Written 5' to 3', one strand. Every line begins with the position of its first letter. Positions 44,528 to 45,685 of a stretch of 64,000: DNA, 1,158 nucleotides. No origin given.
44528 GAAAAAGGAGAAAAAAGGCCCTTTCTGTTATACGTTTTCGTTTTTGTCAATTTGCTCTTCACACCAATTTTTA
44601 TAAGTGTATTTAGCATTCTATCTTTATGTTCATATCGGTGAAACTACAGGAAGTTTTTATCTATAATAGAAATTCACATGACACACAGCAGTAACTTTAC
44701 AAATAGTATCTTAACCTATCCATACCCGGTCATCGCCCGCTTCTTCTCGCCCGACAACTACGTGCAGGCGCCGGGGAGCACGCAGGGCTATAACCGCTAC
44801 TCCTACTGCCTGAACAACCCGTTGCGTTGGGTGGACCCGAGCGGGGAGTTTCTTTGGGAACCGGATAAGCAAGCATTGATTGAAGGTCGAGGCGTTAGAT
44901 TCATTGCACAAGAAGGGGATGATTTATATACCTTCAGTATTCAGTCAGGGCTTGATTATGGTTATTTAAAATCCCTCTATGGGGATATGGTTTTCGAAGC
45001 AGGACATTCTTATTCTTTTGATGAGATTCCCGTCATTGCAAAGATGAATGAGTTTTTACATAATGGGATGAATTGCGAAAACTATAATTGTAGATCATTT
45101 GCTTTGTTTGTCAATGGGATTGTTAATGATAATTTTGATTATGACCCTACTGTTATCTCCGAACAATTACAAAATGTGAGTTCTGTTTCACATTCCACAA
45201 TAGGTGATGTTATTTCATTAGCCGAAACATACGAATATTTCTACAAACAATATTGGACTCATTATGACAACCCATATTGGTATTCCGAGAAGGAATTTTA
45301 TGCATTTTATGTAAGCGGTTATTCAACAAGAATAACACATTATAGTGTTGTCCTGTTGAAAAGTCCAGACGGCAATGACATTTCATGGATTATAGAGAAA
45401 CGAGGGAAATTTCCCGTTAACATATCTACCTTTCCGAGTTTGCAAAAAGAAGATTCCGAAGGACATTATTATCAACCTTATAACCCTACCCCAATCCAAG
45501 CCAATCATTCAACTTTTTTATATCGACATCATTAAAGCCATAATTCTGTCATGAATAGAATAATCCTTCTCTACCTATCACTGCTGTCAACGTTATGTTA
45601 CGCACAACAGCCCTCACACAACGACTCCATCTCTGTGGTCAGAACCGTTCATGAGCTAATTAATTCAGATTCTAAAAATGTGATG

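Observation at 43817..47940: Detached array of orphan Rhs-type toxin and immunity cassettes between purB and trkA, with no Rhs shell gene in the window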

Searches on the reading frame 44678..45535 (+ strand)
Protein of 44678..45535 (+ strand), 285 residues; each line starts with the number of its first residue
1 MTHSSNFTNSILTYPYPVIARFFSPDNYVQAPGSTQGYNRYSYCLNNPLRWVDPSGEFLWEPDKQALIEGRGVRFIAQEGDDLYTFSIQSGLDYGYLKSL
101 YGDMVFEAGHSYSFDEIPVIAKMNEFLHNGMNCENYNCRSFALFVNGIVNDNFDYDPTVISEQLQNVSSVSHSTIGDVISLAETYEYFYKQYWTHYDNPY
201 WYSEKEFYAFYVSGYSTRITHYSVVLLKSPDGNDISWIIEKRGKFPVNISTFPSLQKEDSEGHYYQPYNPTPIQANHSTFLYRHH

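Call 4: search_protein_families(library=pfam, proteins=[window:44678-45535:+], max_evalue=1)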
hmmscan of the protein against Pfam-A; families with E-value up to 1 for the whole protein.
window:44678-45535:+ (285 aa): 0 families
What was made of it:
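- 44849..45535 (+): Toxin domain CT1 (the ORF as a whole is 44678-45535). It has invariant Asn-Cys, His and Asp residues. It may be a papain-like hydrolase acting in the periplasm. No Pfam hit (call 4).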

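Call 5: search_protein_families(library=ncbifam, proteins=[window:44678-45535:+], max_evalue=1)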
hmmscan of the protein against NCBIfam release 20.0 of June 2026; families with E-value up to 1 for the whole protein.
window:44678-45535:+ (285 aa): 1 family
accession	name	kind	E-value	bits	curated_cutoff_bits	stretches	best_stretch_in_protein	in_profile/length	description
TIGR03696.1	Rhs_assc_core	domain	3.7e-09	37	32.5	1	17-56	40-75/76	RHS repeat-associated core domain-containing protein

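Call 10: find_encoding_contigs(protein=window:44678-45535:+, flank=10000, max_places=10)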
Protein window:44678-45535:+ (285 aa): 6 contigs read that carry it; 3 places shown.
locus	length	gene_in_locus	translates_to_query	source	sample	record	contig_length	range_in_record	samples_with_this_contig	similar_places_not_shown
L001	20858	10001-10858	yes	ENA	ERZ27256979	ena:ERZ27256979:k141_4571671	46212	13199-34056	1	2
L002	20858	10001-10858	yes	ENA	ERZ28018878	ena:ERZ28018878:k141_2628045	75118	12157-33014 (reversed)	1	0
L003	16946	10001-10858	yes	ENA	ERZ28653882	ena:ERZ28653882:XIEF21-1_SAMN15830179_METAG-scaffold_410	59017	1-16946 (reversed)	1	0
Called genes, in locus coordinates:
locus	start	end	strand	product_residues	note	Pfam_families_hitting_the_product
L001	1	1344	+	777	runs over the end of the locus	PF00580:UvrD-helicase, PF13245:AAA_19, PF13604:AAA_30 (faint), PF01443:Viral_helicase1 (faint), PF13087:AAA_12 (faint), PF13361:UvrD_C, PF13538:UvrD_C_2, PF21196:PcrA_UvrD_tudor (faint)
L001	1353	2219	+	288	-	PF08885:GSCFA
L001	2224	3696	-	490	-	PF07602:DUF1565 (weak), PF18962:Por_Secre_tail (weak)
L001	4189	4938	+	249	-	-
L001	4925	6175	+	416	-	PF00994:MoCF_biosynth, PF18146:CinA_KH, PF02464:CinA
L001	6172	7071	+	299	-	PF02899:Phage_int_SAM_1, PF13495:Phage_int_SAM_4, PF00589:Phage_integrase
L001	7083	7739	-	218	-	PF14681:UPRTase, PF00156:Pribosyltran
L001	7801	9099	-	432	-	PF00206:Lyase_1, PF10397:ADSL_C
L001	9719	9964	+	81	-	-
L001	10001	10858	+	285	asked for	-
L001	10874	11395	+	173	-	-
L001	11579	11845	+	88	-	-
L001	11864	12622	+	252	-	-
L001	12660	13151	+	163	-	PF26566:PH_40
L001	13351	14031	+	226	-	PF01210:NAD_Gly3P_dh_N (faint), PF02254:TrkA_N, PF02080:TrkA_C (faint)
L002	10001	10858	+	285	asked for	-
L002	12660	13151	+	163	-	PF26566:PH_40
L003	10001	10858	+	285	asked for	-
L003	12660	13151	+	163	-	PF26566:PH_40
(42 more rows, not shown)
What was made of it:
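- Checked: It is scored PF26566 (PH_40) in precomputed annotation (call 10).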

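Call 16: find_homologous_proteins(query=window:44678-45535:+, max_evalue=0.001)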
Query window:44678-45535:+ (285 aa): 219 proteins with E <= 0.001 among 461 candidates; the best 120 are listed.
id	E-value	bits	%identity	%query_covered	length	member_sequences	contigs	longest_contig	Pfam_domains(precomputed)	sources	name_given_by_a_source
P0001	2.3e-158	544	88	94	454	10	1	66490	PF25023.2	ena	-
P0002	2.6e-115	403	72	86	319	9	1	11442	-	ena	-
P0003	5.9e-95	336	60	86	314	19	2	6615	-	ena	-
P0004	1.1e-87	312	56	86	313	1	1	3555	-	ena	-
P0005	8.2e-68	247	52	85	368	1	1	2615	PF25023.2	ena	-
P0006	2.3e-19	88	88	17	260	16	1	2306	-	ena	-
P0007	3.5e-18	84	93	15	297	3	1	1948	-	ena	-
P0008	1.0e-16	79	95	14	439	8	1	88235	PF25023.2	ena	-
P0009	1.2e-16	79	85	16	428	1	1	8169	PF25023.2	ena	-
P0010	1.6e-16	79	83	16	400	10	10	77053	PF25023.2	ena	-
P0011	1.9e-16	79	93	14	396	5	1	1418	-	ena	-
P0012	3.8e-16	78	93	14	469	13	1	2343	PF25023.2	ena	-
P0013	1.3e-15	76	80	16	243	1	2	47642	-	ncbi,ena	-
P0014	1.4e-15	76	79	16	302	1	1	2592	PF13412.13,PF13749.13,PF13545.13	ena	-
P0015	2.6e-15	75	80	16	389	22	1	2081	PF25023.2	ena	-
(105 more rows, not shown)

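Call 17: find_encoding_contigs(protein=P0008, flank=10000, max_places=4)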
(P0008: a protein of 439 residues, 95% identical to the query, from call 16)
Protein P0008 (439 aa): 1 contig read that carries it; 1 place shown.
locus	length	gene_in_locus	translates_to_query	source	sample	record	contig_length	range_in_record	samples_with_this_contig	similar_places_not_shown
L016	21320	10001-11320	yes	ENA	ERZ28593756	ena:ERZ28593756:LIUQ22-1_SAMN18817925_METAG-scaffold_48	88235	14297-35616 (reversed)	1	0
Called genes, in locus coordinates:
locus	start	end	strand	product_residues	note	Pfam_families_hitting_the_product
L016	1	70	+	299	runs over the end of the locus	PF02899:Phage_int_SAM_1, PF13495:Phage_int_SAM_4, PF00589:Phage_integrase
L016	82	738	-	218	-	PF14681:UPRTase, PF00156:Pribosyltran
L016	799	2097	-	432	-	PF00206:Lyase_1, PF10397:ADSL_C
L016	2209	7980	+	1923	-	PF03534:SpvB, PF01839:FG-GAP (faint), PF13517:FG-GAP_3, PF05593:RHS_repeat, PF25023:TEN_YD-shell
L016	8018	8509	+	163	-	PF26566:PH_40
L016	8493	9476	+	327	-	-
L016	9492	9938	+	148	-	-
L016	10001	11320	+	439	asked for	PF25023:TEN_YD-shell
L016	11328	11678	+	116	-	-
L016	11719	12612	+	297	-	-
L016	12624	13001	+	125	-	-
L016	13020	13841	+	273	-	-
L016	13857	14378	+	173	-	-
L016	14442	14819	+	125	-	-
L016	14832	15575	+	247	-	-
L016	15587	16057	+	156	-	-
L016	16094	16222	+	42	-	-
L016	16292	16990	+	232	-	PF01210:NAD_Gly3P_dh_N (weak), PF02254:TrkA_N, PF03721:UDPG_MGDP_dh_N (faint), PF03807:F420_oxidored (faint), PF02080:TrkA_C (faint)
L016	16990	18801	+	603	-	PF02386:TrkH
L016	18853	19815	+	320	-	PF00294:PfkB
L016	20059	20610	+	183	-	PF02659:Mntp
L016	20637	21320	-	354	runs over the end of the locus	PF04231:Endonuclease_1, PF18962:Por_Secre_tail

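Call 18: find_encoding_contigs(protein=P0001, flank=10000, max_places=4)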
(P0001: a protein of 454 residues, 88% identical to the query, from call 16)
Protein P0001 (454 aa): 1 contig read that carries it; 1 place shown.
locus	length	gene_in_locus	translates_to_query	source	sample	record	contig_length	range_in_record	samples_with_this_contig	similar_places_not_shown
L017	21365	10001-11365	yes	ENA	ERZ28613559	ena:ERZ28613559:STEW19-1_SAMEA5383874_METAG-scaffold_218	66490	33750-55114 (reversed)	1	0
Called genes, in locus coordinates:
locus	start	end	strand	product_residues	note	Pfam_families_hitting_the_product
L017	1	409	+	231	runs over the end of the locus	-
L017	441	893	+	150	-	PF18962:Por_Secre_tail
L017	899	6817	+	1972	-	PF03534:SpvB, PF01839:FG-GAP (faint), PF13517:FG-GAP_3 (weak), PF05593:RHS_repeat, PF25023:TEN_YD-shell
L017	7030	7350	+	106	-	-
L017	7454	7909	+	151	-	-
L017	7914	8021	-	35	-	-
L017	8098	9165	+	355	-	PF25023:TEN_YD-shell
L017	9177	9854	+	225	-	-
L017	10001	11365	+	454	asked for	PF25023:TEN_YD-shell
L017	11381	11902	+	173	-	-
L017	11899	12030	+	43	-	-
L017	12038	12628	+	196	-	-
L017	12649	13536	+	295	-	PF25023:TEN_YD-shell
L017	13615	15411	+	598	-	PF00496:SBP_bac_5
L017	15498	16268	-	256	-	PF09603:Fib_succ_major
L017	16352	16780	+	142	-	-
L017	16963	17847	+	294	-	PF18075:FtsX_ECD, PF02687:FtsX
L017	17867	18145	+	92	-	PF11297:DUF3098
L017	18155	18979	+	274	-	PF02673:BacA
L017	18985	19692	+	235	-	PF01509:TruB_N, PF16198:TruB_C_2 (weak)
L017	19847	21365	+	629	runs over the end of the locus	PF00270:DEAD, PF00271:Helicase_C, PF16124:RecQ_Zn_bind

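Call 33: search_protein_families(library=pfam, proteins=[L016:2185-7980:+, L016:8493-9476:+, L016:11719-12612:+, L024:5434-5955:-], max_evalue=0.01)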
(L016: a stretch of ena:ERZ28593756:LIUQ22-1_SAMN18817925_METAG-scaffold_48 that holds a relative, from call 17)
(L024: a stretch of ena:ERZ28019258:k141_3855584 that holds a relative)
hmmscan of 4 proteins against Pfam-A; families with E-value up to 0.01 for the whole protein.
L016:2185-7980:+ (1931 aa): 5 families
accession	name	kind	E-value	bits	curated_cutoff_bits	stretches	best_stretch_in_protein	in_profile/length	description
PF13517.12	FG-GAP_3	-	4.2e-21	75.7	26.9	2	335-396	1-60/61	FG-GAP-like repeat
PF05593.20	RHS_repeat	-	2e-18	66.7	22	3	978-1013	1-35/38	RHS Repeat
PF01839.29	FG-GAP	-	5.1e-09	36.3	22.1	0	519-533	5-19/37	FG-GAP repeat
PF03534.18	SpvB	-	8e-09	35.5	22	1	39-205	3-180/287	Salmonella virulence plasmid 65kDa B protein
PF14783.12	BBS2_Mid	-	0.00098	19.6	27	0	476-512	3-39/108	Ciliary BBSome complex subunit 2, middle region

L016:8493-9476:+ (327 aa): 0 families

L016:11719-12612:+ (297 aa): 0 families

L024:5434-5955:- (173 aa): 0 families

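Call 34: search_protein_families(library=ncbifam, proteins=[L016:2185-7980:+, L016:8493-9476:+, L016:11719-12612:+, L016:9492-9938:+, L016:11328-11678:+], max_evalue=0.01)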
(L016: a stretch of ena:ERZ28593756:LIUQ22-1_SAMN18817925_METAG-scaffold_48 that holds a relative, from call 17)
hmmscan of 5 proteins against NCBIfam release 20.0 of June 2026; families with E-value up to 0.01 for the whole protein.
L016:2185-7980:+ (1931 aa): 2 families
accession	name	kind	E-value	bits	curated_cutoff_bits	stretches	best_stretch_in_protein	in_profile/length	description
TIGR03696.1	Rhs_assc_core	domain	1.2e-18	67.3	32.5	1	1631-1723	2-75/76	RHS repeat-associated core domain-containing protein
TIGR01643.1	YD_repeat_2x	repeat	6e-16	58.2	15.8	1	983-1006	5-28/42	YD repeat-containing protein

L016:8493-9476:+ (327 aa): 1 family
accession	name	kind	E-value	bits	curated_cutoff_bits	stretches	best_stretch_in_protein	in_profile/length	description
TIGR03696.1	Rhs_assc_core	domain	1.3e-09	38.4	32.5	1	17-56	40-75/76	RHS repeat-associated core domain-containing protein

L016:11719-12612:+ (297 aa): 1 family
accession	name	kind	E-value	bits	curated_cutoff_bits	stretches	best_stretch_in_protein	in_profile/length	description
TIGR03696.1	Rhs_assc_core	domain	5.9e-10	39.5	32.5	1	13-52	40-75/76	RHS repeat-associated core domain-containing protein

L016:9492-9938:+ (148 aa): 0 families

L016:11328-11678:+ (116 aa): 1 family
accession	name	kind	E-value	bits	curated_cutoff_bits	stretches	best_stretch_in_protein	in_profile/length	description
NF053699.1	bfi_fam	equivalog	0.006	16.5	100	1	34-115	29-122/131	Bfi1 family immunity protein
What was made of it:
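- The Rhs has SpvB, FG-GAP, RHS repeats and TIGR03696 at residues 1631-1723 (calls 33, 34).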

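Call 38: search_protein_families(library=pfam, proteins=[L017:441-893:+], max_evalue=0.01)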
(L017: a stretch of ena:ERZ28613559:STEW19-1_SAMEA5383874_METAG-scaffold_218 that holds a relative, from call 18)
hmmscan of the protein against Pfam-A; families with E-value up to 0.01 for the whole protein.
L017:441-893:+ (150 aa): 1 family
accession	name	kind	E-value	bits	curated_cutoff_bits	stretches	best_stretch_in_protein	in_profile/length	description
PF18962.6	Por_Secre_tail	-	7.6e-11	42.6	27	1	78-148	1-74/75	Secretion system C-terminal sorting domain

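Call 55: predict_structure(alignment_id=A2)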
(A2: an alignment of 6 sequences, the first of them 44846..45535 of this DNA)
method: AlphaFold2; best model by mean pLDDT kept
length: 229 residues; sequences in the alignment: 6
mean_pLDDT: 44.4   pTM: 0.31
mean pLDDT of the five models: 44.4, 43.7, 43.7, 43.2, 42.4
residues with pLDDT >= 90: 0; 70-90: 11; 50-70: 46; < 50: 172
segments of 3 or more residues with pLDDT < 50: 1-17, 33-37, 39-41, 58-127, 138-141, 158-169, 171-201, 203-229
pLDDT, mean of each block of 10 residues (from residue 1): 37 45 68 48 58 56 45 40 46 34 32 32 42 52 65 52 37 42 37 37 43 38 34
secondary structure, 60 per line:
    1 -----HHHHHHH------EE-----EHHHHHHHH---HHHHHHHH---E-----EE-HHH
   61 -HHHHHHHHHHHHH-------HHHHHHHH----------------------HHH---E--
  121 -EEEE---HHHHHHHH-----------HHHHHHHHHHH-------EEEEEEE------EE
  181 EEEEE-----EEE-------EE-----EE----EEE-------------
elements in order: H6-12 H27-34 H38-45 H62-74 H82-89 E122-125 H129-136 H148-158 E166-172 E179-185 E191-193 E214-216
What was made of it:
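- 44849..45535 (+): The fold is unresolved: AlphaFold pLDDT is 44 (call 55).
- Tried and rejected: Mean pLDDT was 44, so no fold search was run (call 55).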

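Call 56: search_solved_structures(query=A2, max_evalue=10, show_alignments=2)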
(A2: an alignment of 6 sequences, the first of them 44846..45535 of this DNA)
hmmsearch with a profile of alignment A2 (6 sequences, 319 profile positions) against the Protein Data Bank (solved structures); distinct sequences matched with E-value up to 10: 7.
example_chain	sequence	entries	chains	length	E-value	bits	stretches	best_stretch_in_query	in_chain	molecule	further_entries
9on3_A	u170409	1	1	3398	9.9e-08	34.9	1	42-94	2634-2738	SGS4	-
9pt5_A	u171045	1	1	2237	0.014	18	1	27-106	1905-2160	Teneurin-like protein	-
8h8a_A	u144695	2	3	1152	0.021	17.4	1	42-90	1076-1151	Putative Rhs-family protein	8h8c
9ifo_A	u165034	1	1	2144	0.086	15.4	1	27-90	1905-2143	Teneurin-Like Protein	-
9c4k_Q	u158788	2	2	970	0.13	14.8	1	48-90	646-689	Toxin subunit YenC2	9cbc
4igl_B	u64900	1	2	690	0.15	14.7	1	48-90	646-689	YenC2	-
4i6x_A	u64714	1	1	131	1.2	11.7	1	44-103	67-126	Protein disulfide-isomerase A5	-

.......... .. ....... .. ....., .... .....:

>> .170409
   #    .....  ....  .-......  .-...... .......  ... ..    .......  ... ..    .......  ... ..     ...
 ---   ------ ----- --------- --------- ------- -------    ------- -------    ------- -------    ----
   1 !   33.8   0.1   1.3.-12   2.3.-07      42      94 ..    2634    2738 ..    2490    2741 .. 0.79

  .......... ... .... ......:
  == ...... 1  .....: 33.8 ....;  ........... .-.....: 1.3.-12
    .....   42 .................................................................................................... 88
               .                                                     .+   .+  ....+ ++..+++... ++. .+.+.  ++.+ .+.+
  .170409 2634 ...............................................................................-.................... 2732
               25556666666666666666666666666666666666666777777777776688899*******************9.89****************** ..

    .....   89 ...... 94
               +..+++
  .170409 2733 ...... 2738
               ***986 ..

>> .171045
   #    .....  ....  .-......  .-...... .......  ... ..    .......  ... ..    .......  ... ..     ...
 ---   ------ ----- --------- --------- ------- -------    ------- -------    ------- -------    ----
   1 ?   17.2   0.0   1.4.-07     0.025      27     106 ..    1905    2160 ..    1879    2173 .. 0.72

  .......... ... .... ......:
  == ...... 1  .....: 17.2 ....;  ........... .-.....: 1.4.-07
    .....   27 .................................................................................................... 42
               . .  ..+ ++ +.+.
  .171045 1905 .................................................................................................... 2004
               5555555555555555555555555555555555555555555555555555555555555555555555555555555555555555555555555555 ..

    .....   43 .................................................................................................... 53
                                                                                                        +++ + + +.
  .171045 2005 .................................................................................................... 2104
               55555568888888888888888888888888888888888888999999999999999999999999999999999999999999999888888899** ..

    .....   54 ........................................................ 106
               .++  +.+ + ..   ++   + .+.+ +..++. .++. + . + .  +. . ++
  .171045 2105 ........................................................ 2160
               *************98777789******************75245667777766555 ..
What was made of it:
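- Tried and rejected: It hit only the Rhs, teneurin-like and YenC2 core ends carried by the longer rows, not the toxin itself (call 56).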

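Call 64: search_solved_structures(query=L016:2185-7980:+, max_evalue=0.00001)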
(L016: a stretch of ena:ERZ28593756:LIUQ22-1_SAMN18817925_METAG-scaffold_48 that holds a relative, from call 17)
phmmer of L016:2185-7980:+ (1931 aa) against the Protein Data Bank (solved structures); distinct sequences matched with E-value up to 0.00001: 1.
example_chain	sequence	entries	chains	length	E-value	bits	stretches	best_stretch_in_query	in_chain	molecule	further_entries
7q97_A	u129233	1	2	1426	5.4e-14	53.8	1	1092-1501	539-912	Rhs family protein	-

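Call 74: search_protein_families(library=padloc, proteins=[window:44678-45535:+], max_evalue=0.01)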
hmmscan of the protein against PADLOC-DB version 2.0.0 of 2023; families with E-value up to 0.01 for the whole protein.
window:44678-45535:+ (285 aa): 0 families
